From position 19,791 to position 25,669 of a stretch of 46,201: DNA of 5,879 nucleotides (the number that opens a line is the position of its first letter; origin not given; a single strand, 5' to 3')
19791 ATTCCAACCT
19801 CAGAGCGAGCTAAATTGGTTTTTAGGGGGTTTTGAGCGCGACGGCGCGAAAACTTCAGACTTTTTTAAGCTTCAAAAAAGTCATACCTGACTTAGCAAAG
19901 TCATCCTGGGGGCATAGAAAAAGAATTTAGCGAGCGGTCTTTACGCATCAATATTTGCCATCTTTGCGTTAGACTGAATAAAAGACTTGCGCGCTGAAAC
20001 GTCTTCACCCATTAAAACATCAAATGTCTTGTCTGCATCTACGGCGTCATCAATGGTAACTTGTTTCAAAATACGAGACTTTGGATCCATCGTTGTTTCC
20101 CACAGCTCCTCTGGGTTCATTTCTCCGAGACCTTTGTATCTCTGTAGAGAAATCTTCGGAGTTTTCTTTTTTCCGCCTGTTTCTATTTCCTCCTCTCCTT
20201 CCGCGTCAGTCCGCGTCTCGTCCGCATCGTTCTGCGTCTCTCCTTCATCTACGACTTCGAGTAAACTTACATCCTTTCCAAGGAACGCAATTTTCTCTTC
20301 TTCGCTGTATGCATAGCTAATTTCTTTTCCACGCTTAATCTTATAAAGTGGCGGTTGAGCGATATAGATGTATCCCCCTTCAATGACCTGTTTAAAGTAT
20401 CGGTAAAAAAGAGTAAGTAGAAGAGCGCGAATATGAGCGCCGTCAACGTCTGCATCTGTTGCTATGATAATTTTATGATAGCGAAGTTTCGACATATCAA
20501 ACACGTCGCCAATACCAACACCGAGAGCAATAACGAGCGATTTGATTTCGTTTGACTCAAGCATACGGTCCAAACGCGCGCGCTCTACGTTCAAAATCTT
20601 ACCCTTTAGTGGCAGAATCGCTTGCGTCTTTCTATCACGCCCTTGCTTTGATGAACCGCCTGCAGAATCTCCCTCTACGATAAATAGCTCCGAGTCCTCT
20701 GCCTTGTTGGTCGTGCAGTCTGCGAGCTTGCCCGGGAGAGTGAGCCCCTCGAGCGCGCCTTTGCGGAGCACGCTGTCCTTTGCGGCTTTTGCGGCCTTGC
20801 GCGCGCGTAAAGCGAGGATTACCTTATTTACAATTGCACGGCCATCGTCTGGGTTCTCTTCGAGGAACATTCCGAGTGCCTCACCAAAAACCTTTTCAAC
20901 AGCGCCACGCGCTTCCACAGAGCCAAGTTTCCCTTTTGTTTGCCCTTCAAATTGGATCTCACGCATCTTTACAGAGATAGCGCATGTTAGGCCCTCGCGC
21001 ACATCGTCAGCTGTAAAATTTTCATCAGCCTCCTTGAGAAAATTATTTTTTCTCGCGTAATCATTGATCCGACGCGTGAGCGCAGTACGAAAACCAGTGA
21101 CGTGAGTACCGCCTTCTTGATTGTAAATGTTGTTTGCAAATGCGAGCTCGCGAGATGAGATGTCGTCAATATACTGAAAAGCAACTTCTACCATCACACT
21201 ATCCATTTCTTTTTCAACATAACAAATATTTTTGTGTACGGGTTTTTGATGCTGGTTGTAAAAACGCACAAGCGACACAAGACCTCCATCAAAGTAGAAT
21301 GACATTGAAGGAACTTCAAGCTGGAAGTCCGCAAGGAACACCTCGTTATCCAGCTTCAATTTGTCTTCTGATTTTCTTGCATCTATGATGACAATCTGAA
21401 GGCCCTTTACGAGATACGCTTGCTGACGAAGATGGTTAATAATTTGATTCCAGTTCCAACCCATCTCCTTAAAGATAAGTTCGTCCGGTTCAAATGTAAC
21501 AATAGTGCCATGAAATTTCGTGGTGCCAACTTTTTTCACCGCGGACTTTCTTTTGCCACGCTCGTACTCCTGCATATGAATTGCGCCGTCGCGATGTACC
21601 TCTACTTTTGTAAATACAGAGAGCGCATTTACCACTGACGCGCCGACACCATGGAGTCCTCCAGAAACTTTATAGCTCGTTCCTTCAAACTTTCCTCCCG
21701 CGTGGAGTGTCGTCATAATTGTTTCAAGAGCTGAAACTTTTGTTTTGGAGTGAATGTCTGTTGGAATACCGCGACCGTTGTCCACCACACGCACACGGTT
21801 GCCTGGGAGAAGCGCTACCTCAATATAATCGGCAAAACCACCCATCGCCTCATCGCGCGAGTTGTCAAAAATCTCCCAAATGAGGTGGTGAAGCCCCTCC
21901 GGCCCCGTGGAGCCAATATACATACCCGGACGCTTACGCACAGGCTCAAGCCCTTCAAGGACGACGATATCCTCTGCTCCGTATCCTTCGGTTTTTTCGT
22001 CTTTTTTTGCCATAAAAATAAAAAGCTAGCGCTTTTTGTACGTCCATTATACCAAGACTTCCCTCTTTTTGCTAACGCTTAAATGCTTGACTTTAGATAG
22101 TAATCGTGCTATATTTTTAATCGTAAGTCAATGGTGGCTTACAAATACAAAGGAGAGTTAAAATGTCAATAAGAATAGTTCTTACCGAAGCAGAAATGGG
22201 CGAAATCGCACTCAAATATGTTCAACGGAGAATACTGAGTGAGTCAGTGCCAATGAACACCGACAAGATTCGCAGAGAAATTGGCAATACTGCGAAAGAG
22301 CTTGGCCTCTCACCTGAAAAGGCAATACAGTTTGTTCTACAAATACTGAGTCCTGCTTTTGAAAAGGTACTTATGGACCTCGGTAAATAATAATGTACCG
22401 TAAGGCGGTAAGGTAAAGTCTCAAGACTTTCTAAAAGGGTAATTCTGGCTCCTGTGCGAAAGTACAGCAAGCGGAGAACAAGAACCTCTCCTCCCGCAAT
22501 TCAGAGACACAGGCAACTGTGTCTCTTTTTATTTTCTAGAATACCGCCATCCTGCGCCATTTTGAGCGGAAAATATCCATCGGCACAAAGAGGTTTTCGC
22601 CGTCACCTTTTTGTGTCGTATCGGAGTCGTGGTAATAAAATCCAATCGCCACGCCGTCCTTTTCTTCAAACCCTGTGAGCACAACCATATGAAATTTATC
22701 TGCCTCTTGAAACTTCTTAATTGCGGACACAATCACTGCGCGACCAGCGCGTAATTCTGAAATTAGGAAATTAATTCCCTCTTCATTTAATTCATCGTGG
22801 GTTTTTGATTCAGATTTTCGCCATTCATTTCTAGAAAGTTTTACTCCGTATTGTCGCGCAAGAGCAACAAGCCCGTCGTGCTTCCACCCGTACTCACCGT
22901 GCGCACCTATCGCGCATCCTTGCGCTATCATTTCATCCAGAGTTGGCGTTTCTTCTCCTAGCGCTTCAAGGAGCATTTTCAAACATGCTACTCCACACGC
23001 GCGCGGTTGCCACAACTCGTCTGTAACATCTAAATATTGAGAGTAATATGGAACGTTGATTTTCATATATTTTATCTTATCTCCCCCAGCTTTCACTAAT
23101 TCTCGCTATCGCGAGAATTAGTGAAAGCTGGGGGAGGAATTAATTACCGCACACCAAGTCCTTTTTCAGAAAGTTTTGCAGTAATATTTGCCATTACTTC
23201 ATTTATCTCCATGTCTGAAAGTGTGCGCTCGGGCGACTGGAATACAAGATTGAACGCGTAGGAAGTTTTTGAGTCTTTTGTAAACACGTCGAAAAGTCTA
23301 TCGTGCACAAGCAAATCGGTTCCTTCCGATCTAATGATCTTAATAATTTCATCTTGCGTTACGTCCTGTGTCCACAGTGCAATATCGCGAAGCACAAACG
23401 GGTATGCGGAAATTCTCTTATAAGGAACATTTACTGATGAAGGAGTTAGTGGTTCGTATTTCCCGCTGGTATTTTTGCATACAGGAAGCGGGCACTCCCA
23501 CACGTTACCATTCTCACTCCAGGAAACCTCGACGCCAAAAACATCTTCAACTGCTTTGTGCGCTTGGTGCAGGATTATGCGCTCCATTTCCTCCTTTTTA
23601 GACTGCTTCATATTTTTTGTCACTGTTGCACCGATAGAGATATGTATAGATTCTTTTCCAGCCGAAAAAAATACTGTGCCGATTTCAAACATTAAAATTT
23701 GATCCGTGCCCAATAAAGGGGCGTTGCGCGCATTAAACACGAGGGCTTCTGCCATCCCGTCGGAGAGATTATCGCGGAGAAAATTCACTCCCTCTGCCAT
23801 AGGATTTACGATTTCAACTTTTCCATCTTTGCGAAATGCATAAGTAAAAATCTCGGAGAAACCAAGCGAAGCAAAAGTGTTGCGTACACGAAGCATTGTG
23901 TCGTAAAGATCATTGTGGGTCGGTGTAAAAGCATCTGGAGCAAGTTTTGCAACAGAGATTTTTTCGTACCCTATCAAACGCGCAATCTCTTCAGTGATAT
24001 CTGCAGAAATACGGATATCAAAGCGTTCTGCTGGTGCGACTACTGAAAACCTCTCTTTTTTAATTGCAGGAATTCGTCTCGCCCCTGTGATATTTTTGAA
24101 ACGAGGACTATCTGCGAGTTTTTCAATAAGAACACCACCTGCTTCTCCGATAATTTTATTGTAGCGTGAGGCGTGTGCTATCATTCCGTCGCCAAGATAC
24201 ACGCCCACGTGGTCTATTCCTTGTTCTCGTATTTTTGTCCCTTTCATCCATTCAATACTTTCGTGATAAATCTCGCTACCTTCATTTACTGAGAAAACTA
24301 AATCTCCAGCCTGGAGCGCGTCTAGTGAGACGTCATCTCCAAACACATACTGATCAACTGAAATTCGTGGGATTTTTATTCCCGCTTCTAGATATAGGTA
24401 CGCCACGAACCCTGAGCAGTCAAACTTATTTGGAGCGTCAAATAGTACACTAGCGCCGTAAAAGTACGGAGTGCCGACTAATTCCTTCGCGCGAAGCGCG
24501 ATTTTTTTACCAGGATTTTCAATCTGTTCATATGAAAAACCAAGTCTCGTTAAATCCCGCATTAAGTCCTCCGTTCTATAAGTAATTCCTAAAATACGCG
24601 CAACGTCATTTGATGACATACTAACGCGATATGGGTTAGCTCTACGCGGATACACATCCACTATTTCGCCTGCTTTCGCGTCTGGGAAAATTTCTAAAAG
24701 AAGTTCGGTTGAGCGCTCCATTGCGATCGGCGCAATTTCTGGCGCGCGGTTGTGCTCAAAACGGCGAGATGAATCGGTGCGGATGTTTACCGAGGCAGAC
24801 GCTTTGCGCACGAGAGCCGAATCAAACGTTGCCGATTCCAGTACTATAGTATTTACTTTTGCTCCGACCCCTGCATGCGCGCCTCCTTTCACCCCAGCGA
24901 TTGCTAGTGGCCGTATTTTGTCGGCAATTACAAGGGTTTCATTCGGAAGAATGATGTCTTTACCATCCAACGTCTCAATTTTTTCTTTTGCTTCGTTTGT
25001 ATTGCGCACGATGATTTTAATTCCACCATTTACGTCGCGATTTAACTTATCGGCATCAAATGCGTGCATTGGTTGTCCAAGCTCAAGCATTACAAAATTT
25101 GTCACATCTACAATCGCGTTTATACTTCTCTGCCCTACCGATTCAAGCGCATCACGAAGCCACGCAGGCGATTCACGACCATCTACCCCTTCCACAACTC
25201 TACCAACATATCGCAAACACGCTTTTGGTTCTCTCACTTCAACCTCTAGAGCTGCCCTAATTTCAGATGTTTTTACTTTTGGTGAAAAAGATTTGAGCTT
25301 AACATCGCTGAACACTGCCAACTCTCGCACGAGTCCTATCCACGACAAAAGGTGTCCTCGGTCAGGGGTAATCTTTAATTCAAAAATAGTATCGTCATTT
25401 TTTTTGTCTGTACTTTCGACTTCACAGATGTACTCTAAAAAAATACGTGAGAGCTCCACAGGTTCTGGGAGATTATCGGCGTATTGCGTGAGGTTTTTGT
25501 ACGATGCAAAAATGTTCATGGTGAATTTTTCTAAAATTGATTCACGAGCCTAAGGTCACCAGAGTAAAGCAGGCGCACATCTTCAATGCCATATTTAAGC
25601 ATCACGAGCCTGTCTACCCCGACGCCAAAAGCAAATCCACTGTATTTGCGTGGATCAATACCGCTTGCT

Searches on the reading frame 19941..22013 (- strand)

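Call 16: search_protein_families(library=pfam, proteins=[window:19941-22013:-], max_evalue=0.001)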
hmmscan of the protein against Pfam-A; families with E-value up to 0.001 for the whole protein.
window:19941-22013:- (690 aa): 4 families
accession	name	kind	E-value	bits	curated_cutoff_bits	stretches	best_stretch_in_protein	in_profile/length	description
PF00204.31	DNA_gyraseB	-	3e-54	183.5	27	1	244-413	1-172/173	DNA gyrase B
PF00986.26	DNA_gyraseB_C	-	3.9e-29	101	29.8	1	620-680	3-63/63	DNA gyrase B subunit, carboxyl terminus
PF01751.28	Toprim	-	6.9e-19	68.3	23.1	1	442-553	1-95/96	Toprim domain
PF02518.31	HATPase_c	-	5.5e-12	46.6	26.4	1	38-156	3-94/111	Histidine kinase-, DNA gyrase B-, and HSP90-like ATPase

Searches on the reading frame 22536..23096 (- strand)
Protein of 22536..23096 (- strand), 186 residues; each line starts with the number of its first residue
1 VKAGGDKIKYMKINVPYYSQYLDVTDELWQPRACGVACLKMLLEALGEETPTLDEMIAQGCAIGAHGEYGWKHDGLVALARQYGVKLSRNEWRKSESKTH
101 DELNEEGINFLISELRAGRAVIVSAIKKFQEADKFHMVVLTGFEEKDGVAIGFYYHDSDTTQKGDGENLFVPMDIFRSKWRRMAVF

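Call 16: search_protein_families(library=pfam, proteins=[window:22536-23096:-], max_evalue=0.001)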
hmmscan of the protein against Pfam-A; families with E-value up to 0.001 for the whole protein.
window:22536-23096:- (186 aa): 1 family
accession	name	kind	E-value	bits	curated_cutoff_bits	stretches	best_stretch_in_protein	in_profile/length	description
PF13529.12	Peptidase_C39_2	-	9.9e-12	46.1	24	1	13-158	1-142/143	Peptidase_C39 like family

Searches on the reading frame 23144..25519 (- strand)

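Call 16: search_protein_families(library=pfam, proteins=[window:23144-25519:-], max_evalue=0.001)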
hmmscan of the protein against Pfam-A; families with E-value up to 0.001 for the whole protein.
window:23144-25519:- (791 aa): 5 families
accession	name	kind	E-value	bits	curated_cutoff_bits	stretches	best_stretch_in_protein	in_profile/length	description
PF03483.22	B3_4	-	8.6e-55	185.4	29.3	1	100-278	1-173/174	B3/4 domain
PF03147.19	FDX-ACB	-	1.3e-18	67.7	31.1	1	704-786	1-88/94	Ferredoxin-fold anticodon binding domain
PF00877.26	NLPC_P60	-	2e-18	66.7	23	1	349-457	1-87/105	NlpC/P60 family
PF03484.21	B5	-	3.1e-12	46.9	28.6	1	485-518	34-67/67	tRNA synthetase B5 domain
PF17759.6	tRNA_synthFbeta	-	4.2e-10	39.9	22.4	1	540-662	20-158/214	Phenylalanyl tRNA synthetase beta chain CLM domain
